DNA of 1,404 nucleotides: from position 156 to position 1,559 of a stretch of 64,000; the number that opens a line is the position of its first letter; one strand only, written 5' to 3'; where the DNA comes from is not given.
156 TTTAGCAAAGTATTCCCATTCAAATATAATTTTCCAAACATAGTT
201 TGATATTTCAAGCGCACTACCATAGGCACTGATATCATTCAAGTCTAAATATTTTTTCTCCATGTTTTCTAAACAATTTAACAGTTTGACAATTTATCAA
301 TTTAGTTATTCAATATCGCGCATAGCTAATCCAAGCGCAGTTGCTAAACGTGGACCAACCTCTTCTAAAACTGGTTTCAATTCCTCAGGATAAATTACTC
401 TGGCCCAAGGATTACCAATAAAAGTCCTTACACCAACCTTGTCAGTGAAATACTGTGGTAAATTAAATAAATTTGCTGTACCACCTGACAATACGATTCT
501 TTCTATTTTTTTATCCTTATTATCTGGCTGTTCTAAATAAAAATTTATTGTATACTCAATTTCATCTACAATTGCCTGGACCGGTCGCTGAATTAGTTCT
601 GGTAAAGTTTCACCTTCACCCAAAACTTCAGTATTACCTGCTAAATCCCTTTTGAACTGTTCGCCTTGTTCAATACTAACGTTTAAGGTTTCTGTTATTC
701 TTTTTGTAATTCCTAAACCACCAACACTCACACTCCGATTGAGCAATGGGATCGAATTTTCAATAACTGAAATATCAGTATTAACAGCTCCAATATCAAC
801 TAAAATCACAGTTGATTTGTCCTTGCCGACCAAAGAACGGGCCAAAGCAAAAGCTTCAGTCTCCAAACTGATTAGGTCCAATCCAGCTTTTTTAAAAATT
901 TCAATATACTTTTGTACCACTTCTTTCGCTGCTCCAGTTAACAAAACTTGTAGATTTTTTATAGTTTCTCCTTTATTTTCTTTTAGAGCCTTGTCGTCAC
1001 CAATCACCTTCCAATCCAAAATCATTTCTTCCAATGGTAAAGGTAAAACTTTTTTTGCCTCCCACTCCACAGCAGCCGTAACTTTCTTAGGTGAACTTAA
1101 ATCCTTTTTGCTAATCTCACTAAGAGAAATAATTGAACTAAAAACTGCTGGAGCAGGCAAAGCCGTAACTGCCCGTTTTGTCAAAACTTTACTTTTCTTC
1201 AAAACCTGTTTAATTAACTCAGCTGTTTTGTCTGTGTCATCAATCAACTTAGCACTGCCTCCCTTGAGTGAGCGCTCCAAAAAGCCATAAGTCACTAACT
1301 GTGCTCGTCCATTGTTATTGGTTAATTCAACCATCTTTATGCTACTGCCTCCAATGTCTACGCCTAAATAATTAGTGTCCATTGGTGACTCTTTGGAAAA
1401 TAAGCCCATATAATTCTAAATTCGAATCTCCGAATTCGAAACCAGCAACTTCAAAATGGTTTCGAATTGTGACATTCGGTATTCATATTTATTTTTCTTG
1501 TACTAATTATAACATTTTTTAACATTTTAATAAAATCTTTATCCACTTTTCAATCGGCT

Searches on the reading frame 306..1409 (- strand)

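Call 55: search_protein_families(library=pfam, proteins=[window:306-1409:-], max_evalue=0.00001)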
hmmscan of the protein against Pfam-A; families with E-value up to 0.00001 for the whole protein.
window:306-1409:- (367 aa): 3 families
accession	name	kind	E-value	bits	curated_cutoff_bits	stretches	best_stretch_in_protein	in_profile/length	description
PF11104.14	PilM_2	-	8.5e-47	160.2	27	1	16-365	1-339/340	Type IV pilus assembly protein PilM;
PF14450.12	FtsA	-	1.7e-14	54.7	31.8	1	202-360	1-127/127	Cell division protein FtsA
PF06723.19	MreB_Mbl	-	5.6e-08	32.4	27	0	249-332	224-304/327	MreB/Mbl protein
